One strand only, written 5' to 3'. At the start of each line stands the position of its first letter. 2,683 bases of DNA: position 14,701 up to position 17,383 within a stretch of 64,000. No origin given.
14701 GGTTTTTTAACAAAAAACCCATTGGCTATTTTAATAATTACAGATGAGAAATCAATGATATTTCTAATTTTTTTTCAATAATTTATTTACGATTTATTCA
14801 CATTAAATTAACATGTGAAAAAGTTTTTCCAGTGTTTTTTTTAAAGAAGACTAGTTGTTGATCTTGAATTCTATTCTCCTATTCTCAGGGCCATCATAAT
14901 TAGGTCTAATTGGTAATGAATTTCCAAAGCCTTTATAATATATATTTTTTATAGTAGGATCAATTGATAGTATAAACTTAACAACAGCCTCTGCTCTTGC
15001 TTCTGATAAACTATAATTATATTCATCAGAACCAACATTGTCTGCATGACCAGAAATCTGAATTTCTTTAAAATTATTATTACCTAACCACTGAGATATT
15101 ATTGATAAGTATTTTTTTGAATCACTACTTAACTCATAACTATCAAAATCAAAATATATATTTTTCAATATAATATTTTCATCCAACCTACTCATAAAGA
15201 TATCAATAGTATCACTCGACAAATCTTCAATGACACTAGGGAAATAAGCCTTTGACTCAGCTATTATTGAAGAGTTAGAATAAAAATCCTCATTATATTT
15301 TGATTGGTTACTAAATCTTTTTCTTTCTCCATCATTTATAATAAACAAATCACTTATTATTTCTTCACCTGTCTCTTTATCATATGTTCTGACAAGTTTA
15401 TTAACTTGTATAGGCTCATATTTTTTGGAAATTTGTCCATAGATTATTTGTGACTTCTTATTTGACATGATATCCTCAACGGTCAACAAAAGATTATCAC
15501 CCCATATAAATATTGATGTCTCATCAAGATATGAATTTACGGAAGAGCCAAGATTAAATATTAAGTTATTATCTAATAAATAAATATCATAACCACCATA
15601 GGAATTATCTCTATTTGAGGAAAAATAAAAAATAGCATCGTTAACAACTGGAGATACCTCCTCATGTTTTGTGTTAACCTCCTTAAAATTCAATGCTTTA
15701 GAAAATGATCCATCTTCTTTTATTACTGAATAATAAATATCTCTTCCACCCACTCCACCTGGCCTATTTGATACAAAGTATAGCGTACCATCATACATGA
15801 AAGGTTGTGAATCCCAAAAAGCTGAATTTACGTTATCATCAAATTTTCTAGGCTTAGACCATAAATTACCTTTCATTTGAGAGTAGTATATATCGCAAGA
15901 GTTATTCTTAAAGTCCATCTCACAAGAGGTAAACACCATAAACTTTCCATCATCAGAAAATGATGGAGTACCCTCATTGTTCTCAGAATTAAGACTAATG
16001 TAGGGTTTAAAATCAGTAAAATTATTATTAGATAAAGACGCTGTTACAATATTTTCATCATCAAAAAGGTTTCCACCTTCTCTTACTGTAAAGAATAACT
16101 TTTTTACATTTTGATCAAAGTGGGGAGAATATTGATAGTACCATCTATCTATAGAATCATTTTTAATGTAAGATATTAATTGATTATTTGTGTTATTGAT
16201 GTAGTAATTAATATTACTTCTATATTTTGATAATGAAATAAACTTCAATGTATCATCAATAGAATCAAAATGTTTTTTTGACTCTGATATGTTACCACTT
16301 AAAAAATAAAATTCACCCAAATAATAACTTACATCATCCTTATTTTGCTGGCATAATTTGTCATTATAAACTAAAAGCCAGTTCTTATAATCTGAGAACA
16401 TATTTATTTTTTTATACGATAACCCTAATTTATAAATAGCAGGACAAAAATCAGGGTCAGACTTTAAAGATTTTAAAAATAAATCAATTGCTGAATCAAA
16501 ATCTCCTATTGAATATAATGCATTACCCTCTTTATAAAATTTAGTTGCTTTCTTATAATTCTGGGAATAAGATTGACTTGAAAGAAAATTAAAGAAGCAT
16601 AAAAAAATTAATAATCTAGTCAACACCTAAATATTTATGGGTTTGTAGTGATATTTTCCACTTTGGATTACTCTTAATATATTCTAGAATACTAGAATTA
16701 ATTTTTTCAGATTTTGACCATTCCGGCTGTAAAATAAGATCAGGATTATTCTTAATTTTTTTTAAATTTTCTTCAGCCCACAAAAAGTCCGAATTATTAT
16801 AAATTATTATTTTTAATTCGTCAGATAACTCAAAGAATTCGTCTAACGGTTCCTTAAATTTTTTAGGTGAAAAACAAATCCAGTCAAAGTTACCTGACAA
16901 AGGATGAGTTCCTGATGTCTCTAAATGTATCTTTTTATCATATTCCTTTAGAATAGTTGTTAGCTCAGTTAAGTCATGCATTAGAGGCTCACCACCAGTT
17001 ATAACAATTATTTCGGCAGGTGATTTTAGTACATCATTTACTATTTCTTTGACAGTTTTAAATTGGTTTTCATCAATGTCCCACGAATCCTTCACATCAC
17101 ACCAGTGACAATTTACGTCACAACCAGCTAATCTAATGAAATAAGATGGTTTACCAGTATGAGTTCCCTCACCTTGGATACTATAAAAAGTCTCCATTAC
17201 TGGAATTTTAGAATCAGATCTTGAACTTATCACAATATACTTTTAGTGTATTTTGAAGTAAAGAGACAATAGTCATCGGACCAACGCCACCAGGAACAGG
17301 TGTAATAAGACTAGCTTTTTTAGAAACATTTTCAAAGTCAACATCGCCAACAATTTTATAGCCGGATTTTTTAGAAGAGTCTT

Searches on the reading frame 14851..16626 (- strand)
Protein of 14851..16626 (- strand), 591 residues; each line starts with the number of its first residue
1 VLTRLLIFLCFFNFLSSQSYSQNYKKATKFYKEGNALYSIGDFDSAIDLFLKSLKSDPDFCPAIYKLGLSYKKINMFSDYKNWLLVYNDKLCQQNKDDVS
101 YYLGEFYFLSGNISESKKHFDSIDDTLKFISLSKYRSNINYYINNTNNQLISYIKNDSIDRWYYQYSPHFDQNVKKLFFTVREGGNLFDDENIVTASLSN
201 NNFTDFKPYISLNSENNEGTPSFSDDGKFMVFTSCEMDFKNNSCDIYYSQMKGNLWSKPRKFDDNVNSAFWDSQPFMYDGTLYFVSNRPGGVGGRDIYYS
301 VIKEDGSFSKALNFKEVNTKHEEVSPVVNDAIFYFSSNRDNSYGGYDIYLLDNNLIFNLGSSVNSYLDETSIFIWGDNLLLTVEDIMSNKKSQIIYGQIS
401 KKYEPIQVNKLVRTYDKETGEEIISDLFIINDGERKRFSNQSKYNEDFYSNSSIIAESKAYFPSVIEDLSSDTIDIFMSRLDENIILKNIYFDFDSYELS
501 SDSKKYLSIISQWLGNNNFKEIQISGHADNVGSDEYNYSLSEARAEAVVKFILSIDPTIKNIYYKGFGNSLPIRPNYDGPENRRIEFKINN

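Call 5: search_protein_families(library=pfam, proteins=[window:14851-16626:-])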
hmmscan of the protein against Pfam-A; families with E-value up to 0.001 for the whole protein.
window:14851-16626:- (591 aa): 6 families
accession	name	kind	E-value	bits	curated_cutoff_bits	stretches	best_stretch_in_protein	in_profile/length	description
PF00691.25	OmpA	-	2.7e-15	56.9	27.2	1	491-583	1-95/98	OmpA family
PF07676.18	PD40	-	2.4e-09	37.3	20.9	1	212-234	5-27/38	WD40-like Beta Propeller Repeat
PF07719.23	TPR_2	-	3.4e-07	30.3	27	0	30-59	4-33/34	Tetratricopeptide repeat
PF00515.34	TPR_1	-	1e-06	28.7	27.8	1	30-60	4-34/34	Tetratricopeptide repeat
PF13414.12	TPR_11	-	4.2e-06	26.8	26.8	1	34-73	1-40/42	TPR repeat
PF13174.12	TPR_6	-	0.00038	21.3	26.3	0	31-59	4-32/33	Tetratricopeptide repeat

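Call 51: find_related_loci(query=window:14851-16626:-, collection=metagenome_contigs, flank=10000)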
Query window:14851-16626:- (591 aa) in metagenome_contigs; peptide patterns used: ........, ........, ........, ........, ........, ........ (x = any residue, [..] = any of these).
112 stretches matched a pattern; 7 encode a relative of the query (tblastn E <= 1e-3); 7 distinct loci.
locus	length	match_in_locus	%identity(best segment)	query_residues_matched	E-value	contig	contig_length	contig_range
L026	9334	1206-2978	96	1-591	0e+0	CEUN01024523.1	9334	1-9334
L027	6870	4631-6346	90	20-591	0e+0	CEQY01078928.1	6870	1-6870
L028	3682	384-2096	89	21-591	0e+0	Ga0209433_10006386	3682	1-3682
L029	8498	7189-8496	96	1-436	0e+0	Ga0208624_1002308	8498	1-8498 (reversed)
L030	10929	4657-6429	65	2-591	0e+0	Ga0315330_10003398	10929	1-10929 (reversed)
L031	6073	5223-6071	95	1-283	2e-179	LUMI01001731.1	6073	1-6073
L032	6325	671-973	27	490-587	7e-7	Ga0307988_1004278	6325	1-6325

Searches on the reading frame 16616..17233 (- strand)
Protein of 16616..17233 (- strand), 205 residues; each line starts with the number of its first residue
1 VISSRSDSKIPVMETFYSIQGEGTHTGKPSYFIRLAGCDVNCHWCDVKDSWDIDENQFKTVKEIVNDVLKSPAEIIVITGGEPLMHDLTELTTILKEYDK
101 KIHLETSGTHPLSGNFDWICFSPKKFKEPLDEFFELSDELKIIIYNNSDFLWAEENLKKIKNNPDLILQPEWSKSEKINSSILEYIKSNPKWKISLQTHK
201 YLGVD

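Call 5: search_protein_families(library=pfam, proteins=[window:16616-17233:-])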
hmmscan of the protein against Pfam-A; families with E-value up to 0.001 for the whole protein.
window:16616-17233:- (205 aa): 2 families
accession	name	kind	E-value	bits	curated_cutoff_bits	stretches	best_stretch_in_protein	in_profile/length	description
PF04055.27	Radical_SAM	-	3e-11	44.2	29.5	1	36-111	5-89/166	Radical SAM superfamily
PF13353.11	Fer4_12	-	6.2e-09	36.7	22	1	19-102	1-81/137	4Fe-4S single cluster domain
